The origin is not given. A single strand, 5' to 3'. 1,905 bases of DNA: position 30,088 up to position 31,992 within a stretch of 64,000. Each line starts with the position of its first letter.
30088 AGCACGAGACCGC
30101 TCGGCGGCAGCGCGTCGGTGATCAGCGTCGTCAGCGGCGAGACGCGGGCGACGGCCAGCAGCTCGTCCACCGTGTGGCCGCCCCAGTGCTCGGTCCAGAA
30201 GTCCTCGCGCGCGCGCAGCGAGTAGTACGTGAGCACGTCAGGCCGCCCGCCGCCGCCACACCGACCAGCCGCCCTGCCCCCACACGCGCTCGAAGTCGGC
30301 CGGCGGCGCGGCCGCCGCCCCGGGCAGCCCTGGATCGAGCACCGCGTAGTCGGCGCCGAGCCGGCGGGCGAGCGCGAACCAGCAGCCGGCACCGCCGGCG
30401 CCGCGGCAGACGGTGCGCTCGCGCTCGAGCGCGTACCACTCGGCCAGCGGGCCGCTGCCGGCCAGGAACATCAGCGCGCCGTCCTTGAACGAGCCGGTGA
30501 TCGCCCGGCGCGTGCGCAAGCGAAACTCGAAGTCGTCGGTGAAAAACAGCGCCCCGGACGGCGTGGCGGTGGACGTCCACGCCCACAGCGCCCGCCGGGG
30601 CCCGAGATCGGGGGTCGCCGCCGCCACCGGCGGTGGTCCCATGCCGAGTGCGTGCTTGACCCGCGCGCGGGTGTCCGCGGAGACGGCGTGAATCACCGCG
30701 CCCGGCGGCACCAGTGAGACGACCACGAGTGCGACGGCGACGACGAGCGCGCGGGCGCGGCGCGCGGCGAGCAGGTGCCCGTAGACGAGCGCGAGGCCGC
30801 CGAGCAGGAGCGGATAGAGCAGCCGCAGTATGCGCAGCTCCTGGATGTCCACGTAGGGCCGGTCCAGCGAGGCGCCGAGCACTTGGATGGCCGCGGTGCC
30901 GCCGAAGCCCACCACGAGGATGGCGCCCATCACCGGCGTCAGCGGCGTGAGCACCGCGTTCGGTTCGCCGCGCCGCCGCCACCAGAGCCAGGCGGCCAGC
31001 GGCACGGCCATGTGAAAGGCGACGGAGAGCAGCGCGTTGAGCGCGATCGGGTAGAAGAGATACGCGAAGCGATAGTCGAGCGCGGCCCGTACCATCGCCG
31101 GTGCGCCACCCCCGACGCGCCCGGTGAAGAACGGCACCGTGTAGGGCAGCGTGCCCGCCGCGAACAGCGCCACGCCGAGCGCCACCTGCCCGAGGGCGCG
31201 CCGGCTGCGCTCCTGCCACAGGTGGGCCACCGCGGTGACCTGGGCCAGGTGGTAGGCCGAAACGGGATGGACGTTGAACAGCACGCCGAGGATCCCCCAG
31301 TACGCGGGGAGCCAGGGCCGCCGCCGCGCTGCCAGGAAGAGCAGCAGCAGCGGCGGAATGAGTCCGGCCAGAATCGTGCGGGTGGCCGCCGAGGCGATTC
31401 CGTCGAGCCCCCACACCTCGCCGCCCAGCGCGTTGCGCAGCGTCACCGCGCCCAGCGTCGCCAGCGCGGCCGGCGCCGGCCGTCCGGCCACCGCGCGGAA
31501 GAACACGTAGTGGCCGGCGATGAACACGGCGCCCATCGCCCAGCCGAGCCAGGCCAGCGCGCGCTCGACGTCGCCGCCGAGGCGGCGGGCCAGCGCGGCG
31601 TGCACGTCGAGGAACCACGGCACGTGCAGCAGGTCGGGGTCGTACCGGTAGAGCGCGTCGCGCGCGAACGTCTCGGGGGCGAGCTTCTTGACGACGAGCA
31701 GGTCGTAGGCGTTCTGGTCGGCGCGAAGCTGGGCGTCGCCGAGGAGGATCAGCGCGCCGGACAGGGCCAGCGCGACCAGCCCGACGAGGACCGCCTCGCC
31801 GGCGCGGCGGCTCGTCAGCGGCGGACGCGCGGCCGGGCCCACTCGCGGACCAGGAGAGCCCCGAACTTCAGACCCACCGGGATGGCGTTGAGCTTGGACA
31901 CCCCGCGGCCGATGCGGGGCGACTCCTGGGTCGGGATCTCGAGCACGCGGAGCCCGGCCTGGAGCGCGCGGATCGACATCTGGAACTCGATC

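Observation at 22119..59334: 37-kb, 33-gene single-strand glycan locus combining nonulosonic-acid, dideoxyhexose, radical-SAM and methylation chemistry with an ABC-flippase/ligase assembly logic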

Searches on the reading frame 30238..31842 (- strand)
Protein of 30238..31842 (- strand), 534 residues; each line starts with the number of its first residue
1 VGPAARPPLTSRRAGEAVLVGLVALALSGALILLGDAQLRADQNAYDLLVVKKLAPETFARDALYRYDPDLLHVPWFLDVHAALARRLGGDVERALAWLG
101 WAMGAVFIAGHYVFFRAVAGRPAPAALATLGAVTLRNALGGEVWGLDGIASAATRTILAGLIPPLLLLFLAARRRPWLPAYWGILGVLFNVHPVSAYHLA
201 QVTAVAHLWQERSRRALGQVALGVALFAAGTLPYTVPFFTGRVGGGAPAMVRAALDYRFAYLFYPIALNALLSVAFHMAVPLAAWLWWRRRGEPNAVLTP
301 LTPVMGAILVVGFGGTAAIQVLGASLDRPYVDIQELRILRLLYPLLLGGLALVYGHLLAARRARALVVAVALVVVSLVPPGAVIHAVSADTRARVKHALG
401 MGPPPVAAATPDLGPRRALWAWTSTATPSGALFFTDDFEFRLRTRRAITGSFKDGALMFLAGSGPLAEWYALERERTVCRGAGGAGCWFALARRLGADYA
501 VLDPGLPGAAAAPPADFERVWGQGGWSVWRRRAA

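Call 8: search_protein_families(library=pfam, proteins=[window:30238-31842:-], max_evalue=0.001)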
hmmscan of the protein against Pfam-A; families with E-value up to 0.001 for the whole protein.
window:30238-31842:- (534 aa): 1 family
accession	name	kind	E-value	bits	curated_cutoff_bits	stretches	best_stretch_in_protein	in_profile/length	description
PF20604.3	DUF6798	-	0.00059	20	26.9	0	418-454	5-43/61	Domain of unknown function (DUF6798)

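Call 15: search_protein_families(library=ncbifam, proteins=[window:30238-31842:-], max_evalue=0.00001)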
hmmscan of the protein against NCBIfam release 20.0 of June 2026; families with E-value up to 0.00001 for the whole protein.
window:30238-31842:- (534 aa): 0 families

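Call 24: search_solved_structures(query=window:30238-31842:-, max_evalue=1)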
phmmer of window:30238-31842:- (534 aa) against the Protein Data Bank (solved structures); distinct sequences matched with E-value up to 1: 0.
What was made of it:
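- Closest known: Polyprenyl-phosphate-sugar synthase + GT-C pairs. Different: M534 has no sequence-detectable relation to any of them: no Pfam hit above threshold and no PDB sequence hit (calls 8, 24).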

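Call 25: find_homologous_proteins(query=window:30238-31842:-, max_evalue=0.001)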
Query window:30238-31842:- (534 aa): 101 proteins with E <= 0.001 among 8000 candidates.
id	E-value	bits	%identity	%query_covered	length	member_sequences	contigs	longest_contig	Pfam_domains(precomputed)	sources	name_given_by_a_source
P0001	0.0e+0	1162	100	100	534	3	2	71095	-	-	-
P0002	2.5e-283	959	83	100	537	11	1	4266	-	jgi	jgi:hypothetical protein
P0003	2.0e-277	940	81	100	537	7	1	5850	-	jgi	jgi:hypothetical protein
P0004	1.8e-274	930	80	100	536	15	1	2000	-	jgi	-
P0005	5.3e-272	922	81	100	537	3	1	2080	-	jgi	-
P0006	1.1e-270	917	80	100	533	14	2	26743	-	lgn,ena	-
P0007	3.9e-268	909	80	100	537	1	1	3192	-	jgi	jgi:hypothetical protein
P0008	6.7e-264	895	78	100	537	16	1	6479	-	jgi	-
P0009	2.2e-260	884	77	100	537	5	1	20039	-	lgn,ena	-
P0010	1.7e-256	871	75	100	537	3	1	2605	-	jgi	jgi:hypothetical protein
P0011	4.9e-256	869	73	100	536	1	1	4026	PF20604.4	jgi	jgi:hypothetical protein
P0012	2.5e-255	867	75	100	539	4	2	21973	-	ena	-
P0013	1.2e-254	865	73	100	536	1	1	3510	-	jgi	jgi:hypothetical protein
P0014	7.7e-254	862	74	100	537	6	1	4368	PF20604.4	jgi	jgi:hypothetical protein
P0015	1.1e-252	858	75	100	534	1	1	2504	-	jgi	jgi:hypothetical protein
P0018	1.1e-247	842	75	96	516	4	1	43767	-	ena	-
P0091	4.4e-118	414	48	93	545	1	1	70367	-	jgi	jgi:hypothetical protein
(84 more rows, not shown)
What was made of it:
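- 30238..31842 (-): M534: GT-C fold membrane glycosyltransferase of a new family (DUF6798-related). About 100 homologues, all 'hypothetical' (call 25).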

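Call 26: find_encoding_contigs(protein=P0001, flank=10000, max_places=3)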
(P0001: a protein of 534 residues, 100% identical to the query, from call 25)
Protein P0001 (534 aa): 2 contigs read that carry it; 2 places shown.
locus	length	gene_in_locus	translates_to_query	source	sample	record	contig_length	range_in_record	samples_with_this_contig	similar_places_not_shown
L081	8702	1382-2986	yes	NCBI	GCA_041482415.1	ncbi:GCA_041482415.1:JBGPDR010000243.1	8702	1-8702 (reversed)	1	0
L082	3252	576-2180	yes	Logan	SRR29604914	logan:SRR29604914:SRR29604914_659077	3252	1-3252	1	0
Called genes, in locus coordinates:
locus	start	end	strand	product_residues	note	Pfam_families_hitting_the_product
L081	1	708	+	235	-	?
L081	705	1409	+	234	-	PF00535:Glycos_transf_2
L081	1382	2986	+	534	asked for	-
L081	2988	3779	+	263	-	PF13489:Methyltransf_23, PF08241:Methyltransf_11, PF08242:Methyltransf_12, PF13649:Methyltransf_25, PF13847:Methyltransf_31 (weak)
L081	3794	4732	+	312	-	PF13489:Methyltransf_23, PF01209:Ubie_methyltran (weak), PF08241:Methyltransf_11, PF08242:Methyltransf_12, PF13649:Methyltransf_25, PF13847:Methyltransf_31 (weak)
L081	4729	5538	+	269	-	PF00535:Glycos_transf_2, PF10111:Glyco_tranf_2_2 (weak), PF13641:Glyco_tranf_2_3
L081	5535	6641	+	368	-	PF13477:Glyco_trans_4_2 (weak), PF13439:Glyco_transf_4, PF13579:Glyco_trans_4_4, PF00534:Glycos_transf_1, PF13692:Glyco_trans_1_4, PF13524:Glyco_trans_1_2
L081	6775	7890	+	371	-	PF13439:Glyco_transf_4, PF20706:GT4-conflict (weak), PF00534:Glycos_transf_1, PF13692:Glyco_trans_1_4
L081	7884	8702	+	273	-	?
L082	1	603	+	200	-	?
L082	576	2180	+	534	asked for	-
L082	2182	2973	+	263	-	PF13489:Methyltransf_23, PF08241:Methyltransf_11, PF08242:Methyltransf_12, PF13649:Methyltransf_25, PF13847:Methyltransf_31 (weak)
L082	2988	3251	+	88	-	?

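Call 27: find_encoding_contigs(protein=P0018, flank=10000, max_places=2)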
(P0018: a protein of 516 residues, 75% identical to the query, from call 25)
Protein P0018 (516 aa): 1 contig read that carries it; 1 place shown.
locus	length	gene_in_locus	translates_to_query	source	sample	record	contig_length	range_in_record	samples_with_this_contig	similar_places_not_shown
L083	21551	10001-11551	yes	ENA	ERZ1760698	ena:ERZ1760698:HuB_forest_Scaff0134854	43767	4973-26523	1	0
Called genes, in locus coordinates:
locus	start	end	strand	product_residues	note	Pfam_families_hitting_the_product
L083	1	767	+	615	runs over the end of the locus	PF00664:ABC_membrane, PF00005:ABC_tran, PF02463:SMC_N (faint)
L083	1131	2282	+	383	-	PF13439:Glyco_transf_4, PF13579:Glyco_trans_4_4, PF20706:GT4-conflict, PF00534:Glycos_transf_1, PF13692:Glyco_trans_1_4, PF13524:Glyco_trans_1_2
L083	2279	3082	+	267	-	PF13489:Methyltransf_23, PF01209:Ubie_methyltran (weak), PF05175:MTS (faint), PF13847:Methyltransf_31, PF08241:Methyltransf_11, PF08242:Methyltransf_12, PF13649:Methyltransf_25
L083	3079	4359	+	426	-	PF13439:Glyco_transf_4, PF13579:Glyco_trans_4_4, PF00534:Glycos_transf_1, PF13692:Glyco_trans_1_4, PF13524:Glyco_trans_1_2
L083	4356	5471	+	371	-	PF13579:Glyco_trans_4_4 (weak), PF13439:Glyco_transf_4, PF20706:GT4-conflict (weak), PF00534:Glycos_transf_1, PF13692:Glyco_trans_1_4, PF13524:Glyco_trans_1_2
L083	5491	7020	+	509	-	PF02310:B12-binding, PF04055:Radical_SAM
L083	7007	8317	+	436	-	PF01041:DegT_DnrJ_EryC1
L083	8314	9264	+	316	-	PF01370:Epimerase, PF04321:RmlD_sub_bind (weak), PF16363:GDP_Man_Dehyd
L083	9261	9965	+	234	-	PF00535:Glycos_transf_2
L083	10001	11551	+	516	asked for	-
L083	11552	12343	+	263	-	PF13489:Methyltransf_23, PF08241:Methyltransf_11, PF08242:Methyltransf_12 (weak), PF13649:Methyltransf_25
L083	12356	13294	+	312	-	PF13489:Methyltransf_23, PF08241:Methyltransf_11, PF08242:Methyltransf_12, PF13649:Methyltransf_25, PF13847:Methyltransf_31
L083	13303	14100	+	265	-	PF00535:Glycos_transf_2, PF10111:Glyco_tranf_2_2, PF13641:Glyco_tranf_2_3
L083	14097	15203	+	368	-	PF13477:Glyco_trans_4_2 (weak), PF13439:Glyco_transf_4, PF13579:Glyco_trans_4_4, PF00534:Glycos_transf_1, PF13692:Glyco_trans_1_4, PF13524:Glyco_trans_1_2 (weak)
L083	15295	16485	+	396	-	PF13439:Glyco_transf_4 (faint), PF20706:GT4-conflict (weak), PF00534:Glycos_transf_1, PF13692:Glyco_trans_1_4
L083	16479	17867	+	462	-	PF13727:CoA_binding_3, PF02397:Bac_transf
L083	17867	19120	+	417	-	PF04932:Wzy_C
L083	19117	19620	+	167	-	PF00702:Hydrolase (weak), PF08282:Hydrolase_3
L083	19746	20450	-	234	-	-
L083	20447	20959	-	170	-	PF04542:Sigma70_r2, PF22029:PhyR_sigma2 (weak), PF08281:Sigma70_r4_2, PF04545:Sigma70_r4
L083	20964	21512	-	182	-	PF01288:HPPK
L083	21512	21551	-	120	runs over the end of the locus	PF02152:FolB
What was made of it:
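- On Wzx/Wzy-dependent pathway: The precomputed Pfam hits of the L083 locus show none either (call 27).
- Checked: Independent public gene calls in L081 and L083 choose the overlap start at three of the four extra junctions (calls 26, 27).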

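Call 28: find_encoding_contigs(protein=P0091, flank=10000, max_places=2)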
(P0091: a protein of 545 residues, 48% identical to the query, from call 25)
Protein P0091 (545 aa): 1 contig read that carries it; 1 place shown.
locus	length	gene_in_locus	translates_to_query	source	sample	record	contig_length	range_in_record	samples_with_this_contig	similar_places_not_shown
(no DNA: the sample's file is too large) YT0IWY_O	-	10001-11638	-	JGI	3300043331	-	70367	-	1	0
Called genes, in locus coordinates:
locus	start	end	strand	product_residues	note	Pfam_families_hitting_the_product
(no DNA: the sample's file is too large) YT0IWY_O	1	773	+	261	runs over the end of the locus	PF01209:Ubie_methyltran, PF13489:Methyltransf_23, PF13847:Methyltransf_31, PF08241:Methyltransf_11, PF08242:Methyltransf_12, PF13649:Methyltransf_25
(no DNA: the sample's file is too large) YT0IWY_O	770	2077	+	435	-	PF13439:Glyco_transf_4, PF13579:Glyco_trans_4_4, PF00534:Glycos_transf_1, PF13692:Glyco_trans_1_4, PF13524:Glyco_trans_1_2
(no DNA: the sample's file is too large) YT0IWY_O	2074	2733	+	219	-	PF13489:Methyltransf_23, PF13649:Methyltransf_25, PF08241:Methyltransf_11, PF08242:Methyltransf_12 (weak), PF01209:Ubie_methyltran (weak), PF13847:Methyltransf_31 (weak)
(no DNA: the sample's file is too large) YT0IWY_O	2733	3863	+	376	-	PF13439:Glyco_transf_4, PF13579:Glyco_trans_4_4, PF20706:GT4-conflict, PF00534:Glycos_transf_1, PF13692:Glyco_trans_1_4, PF13524:Glyco_trans_1_2 (weak)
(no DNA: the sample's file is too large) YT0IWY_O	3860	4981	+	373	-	PF13439:Glyco_transf_4, PF13579:Glyco_trans_4_4, PF20706:GT4-conflict, PF00534:Glycos_transf_1, PF13692:Glyco_trans_1_4, PF13524:Glyco_trans_1_2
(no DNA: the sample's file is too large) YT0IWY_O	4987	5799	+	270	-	PF13489:Methyltransf_23, PF08241:Methyltransf_11, PF08242:Methyltransf_12 (weak), PF13649:Methyltransf_25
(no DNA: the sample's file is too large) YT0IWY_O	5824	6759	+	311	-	PF13489:Methyltransf_23, PF01209:Ubie_methyltran (weak), PF08241:Methyltransf_11, PF08242:Methyltransf_12, PF13649:Methyltransf_25, PF13847:Methyltransf_31 (weak)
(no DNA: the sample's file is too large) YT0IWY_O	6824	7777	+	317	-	PF04321:RmlD_sub_bind, PF01073:3Beta_HSD (faint), PF01370:Epimerase, PF02719:Polysacc_synt_2 (faint), PF16363:GDP_Man_Dehyd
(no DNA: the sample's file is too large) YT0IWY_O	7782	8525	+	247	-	PF13489:Methyltransf_23, PF01209:Ubie_methyltran, PF03141:Methyltransf_29 (weak), PF13847:Methyltransf_31, PF08241:Methyltransf_11, PF08242:Methyltransf_12, PF13649:Methyltransf_25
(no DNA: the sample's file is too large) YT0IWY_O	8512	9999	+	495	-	PF13489:Methyltransf_23, PF07021:MetW (weak), PF08241:Methyltransf_11, PF08242:Methyltransf_12, PF13649:Methyltransf_25, PF13847:Methyltransf_31, PF00535:Glycos_transf_2, PF13641:Glyco_tranf_2_3 (weak)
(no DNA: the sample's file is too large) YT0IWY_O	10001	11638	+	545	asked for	-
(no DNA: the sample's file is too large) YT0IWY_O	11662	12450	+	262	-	PF00535:Glycos_transf_2, PF10111:Glyco_tranf_2_2 (faint), PF13641:Glyco_tranf_2_3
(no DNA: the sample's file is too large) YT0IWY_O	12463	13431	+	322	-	PF01370:Epimerase, PF02719:Polysacc_synt_2 (weak), PF04321:RmlD_sub_bind, PF13460:NAD_binding_10 (weak), PF16363:GDP_Man_Dehyd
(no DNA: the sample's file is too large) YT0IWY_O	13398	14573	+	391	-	PF00534:Glycos_transf_1, PF13692:Glyco_trans_1_4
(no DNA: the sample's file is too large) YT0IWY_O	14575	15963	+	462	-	PF13727:CoA_binding_3, PF02397:Bac_transf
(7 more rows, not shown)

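Call 45: predict_structure(alignment_id=A1)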
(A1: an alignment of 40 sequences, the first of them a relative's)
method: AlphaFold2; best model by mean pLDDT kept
length: 534 residues; sequences in the alignment: 40
mean_pLDDT: 90.1   pTM: 0.88
mean pLDDT of the five models: 90.1, 88.4, 87.1, 86.9, 85.9
residues with pLDDT >= 90: 401; 70-90: 97; 50-70: 29; < 50: 7
segments of 3 or more residues with pLDDT < 50: 1-5
pLDDT, mean of each block of 10 residues (from residue 1): 48 90 94 84 92 94 94 94 97 95 94 96 94 68 67 87 97 94 98 96 96 91 98 94 92 94 83 82 93 93 96 95 92 91 92 95 94 81 67 80 73 90 95 95 95 92 96 96 95 97 94 94 96 81
secondary structure, 60 per line:
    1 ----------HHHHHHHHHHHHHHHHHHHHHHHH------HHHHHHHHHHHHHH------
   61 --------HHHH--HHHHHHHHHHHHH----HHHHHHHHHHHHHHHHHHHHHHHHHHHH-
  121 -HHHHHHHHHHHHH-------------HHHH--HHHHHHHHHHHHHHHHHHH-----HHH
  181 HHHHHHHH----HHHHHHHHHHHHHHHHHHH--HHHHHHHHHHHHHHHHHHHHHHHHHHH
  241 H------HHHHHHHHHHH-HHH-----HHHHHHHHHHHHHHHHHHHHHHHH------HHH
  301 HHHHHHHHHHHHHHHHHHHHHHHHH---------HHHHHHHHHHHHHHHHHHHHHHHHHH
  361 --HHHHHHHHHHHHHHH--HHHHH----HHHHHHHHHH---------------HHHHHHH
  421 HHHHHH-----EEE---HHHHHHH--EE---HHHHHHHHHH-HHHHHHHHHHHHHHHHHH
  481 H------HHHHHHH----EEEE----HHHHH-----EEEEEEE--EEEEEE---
elements in order: H11-34 H41-54 H69-72 H75-87 H92-119 H122-134 H148-151 H154-172 H178-188 H193-211 H214-241 H248-258 H268-291 H298-325 H335-360 H363-377 H380-384 H389-398 H414-426 E432-434 H438-444 H452-461 H463-481 H488-494 E499-502 H507-511 E517-523 E526-531
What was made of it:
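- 30238..31842 (-): AF2 pLDDT 90, pTM 0.88 (call 45).
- On GT-C glycosyltransferases: AF2 pLDDT 90 (call 45).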

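Call 49: fold_search(model_id=the predicted structure, library=pdb)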
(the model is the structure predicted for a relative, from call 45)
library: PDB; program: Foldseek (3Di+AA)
matches with E <= 10: 394; with E <= 0.001: 13
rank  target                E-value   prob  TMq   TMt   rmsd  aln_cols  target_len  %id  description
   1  7zlh_A                4.5e-06  1.00  0.45  0.38  11.6       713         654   11  Cryo-EM structure of C-mannosyltransferase CeDPY19, in apo state, bound to CMT2-Fab and anti-Fab nanobody (released 2023-01-11)
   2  7zli_A                4.7e-06  1.00  0.45  0.38  10.9       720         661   11  Cryo-EM structure of C-mannosyltransferase CeDPY19, in complex with Dol25-P-Man and bound to CMT2-Fab and anti-Fab nan (released 2023-01-11)
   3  7zlg_A                1.5e-05  1.00  0.45  0.38  11.1       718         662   12  Cryo-EM structure of C-mannosyltransferase CeDPY19, in complex with acceptor peptide and bound to CMT2-Fab and anti-Fa (released 2023-01-11)
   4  8if8_B                1.6e-05  1.00  0.51  0.45  11.3       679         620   14  Arabinosyltransferase AftA (released 2023-05-31)
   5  8age_A                2.3e-05  1.00  0.48  0.41  12.8       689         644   10  Structure of yeast oligosaccharylransferase complex with acceptor peptide bound (released 2022-12-07)
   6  8if8_C                2.6e-05  1.00  0.50  0.46  11.8       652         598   15  Arabinosyltransferase AftA (released 2023-05-31)
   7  6c26_A                2.8e-05  1.00  0.49  0.42  13.1       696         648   10  The Cryo-EM structure of a eukaryotic oligosaccharyl transferase complex (released 2018-01-31)
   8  8agb_A                3.9e-05  1.00  0.54  0.47  11.8       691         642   10  Structure of yeast oligosaccharylransferase complex with lipid-linked oligosaccharide bound (released 2022-12-07)
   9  6ftg_5                4.7e-05  1.00  0.44  0.38  17.4       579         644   12  Subtomogram average of OST-containing ribosome-translocon complexes from canine rough microsomal membranes (released 2018-03-21)
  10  8b6l_I                6.1e-05  1.00  0.47  0.38  17.2       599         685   12  Subtomogram average of the human Sec61-TRAP-OSTA-translocon (released 2022-12-07)
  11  6ezn_F                6.6e-05  1.00  0.54  0.46  12.5       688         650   10  Cryo-EM structure of the yeast oligosaccharyltransferase (OST) complex (released 2018-01-17)
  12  6s7o_A                6.6e-05  1.00  0.51  0.43  10.5       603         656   12  Cryo-EM structure of human oligosaccharyltransferase complex OST-A (released 2019-12-18)
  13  5f15                  1.8e-04  1.00  0.42  0.41  15.4       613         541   14  Crystal Structure of ArnT from Cupriavidus metallidurans bound to Undecaprenyl phosphate (released 2016-02-17)
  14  6w98_A                2.6e-02  1.00  0.47  0.22  10.3       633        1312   13  Single-Particle Cryo-EM Structure of Arabinofuranosyltransferase AftD from Mycobacteria (released 2020-05-13)
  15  7bvc_B                4.6e-02  0.90  0.27  0.16  16.3       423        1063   15  Cryo-EM structure of Mycobacterium smegmatis arabinosyltransferase EmbA-EmbB-AcpM2 in complex with ethambutol (released 2020-04-29)
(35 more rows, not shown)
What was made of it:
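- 30238..31842 (-): The top 16 Foldseek hits are all GT-C enzymes: DPY19, AftA, STT3, ArnT, AftD, EmbA/EmbB (call 49).
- On GT-C glycosyltransferases: The top 16 Foldseek hits are all GT-C, with E down to 4.5e-6, prob 1.0 for the first 14 and 0.90-0.91 for EmbA/EmbB, TMq 0.42-0.54 for the top 14 and 0.27-0.35 for EmbA/EmbB (call 49).
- M534 has a GT-C fold (calls 45, 49).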

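Call 65: find_related_loci(query=A1, collection=genome_contigs, flank=10000)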
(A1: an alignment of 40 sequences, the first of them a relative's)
Query A1 (534 aa) in genome_contigs; peptide patterns used: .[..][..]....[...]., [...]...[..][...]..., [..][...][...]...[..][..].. (x = any residue, [..] = any of these).
74 stretches matched a pattern; 14 encode a relative of the query (tblastn E <= 1e-3); 11 distinct loci.
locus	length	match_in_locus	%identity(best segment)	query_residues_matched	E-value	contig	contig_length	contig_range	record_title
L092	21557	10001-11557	80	9-529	0e+0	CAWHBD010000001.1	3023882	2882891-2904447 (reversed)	MAG: uncultured Candidatus Rokubacteria bacterium isolate MFD02840.bin.3.55 genome assembly, contig: contig_10462, whole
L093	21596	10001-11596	74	1-531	0e+0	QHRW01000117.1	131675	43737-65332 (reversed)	MAG: Candidatus Rokuibacteriota bacterium isolate AR5 14_1009_16_40cm_scaffold_445_curated, whole genome shotgun sequenc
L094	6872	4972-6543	71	5-529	0e+0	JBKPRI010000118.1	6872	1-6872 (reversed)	MAG: Candidatus Methylomirabilota bacterium isolate GS_EKS_MAG_00053 GS_EKS_000001758575, whole genome shotgun sequence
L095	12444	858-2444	56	7-531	7e-155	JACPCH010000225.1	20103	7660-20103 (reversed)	MAG: Candidatus Rokuibacteriota bacterium isolate NC_groundwater_278_Ag_S-0.2um_73_13 S5_GD2017_2_S2_scaffold_2903, whol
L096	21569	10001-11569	59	13-531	8e-151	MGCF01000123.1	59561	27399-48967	MAG: Candidatus Rokubacteria bacterium RIFCSPLOWO2_02_FULL_73_56 rifcsplowo2_02_scaffold_4087, whole genome shotgun sequ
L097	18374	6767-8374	72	1-534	0e+0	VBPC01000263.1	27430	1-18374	MAG: Candidatus Rokuibacteriota bacterium isolate AR_45 14_0927_12_20cm_scaffold_1001, whole genome shotgun sequence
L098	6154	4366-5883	45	36-531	3e-106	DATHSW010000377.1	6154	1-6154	MAG TPA_asm: Candidatus Deferrimicrobiaceae bacterium isolate SMAG_U16061 k141_831225, whole genome shotgun sequence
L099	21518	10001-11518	43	36-531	7e-105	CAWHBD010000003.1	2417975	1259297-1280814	MAG: uncultured Candidatus Rokubacteria bacterium isolate MFD02840.bin.3.55 genome assembly, contig: contig_32758, whole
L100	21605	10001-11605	60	1-533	6e-155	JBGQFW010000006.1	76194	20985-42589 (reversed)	MAG: Candidatus Methylomirabilia bacterium isolate OBJ2_061818_090_42 k141_1104899_length_76194_cov_15.9310, whole genom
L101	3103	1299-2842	78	1-532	5e-155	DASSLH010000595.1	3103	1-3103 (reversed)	MAG TPA_asm: Candidatus Methylomirabilota bacterium isolate SMAG_U1165 k141_754111, whole genome shotgun sequence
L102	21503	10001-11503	44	39-532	3e-107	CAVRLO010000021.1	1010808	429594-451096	MAG: uncultured Candidatus Rokubacteria bacterium isolate MFD04850.bin.2.308 genome assembly, contig: contig_53032, whol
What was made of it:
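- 30238..31842 (-): Among GTDB representatives it occurs only in Rokubacteria/Methylomirabilota plus one Deferrimicrobiaceae MAG (call 65).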
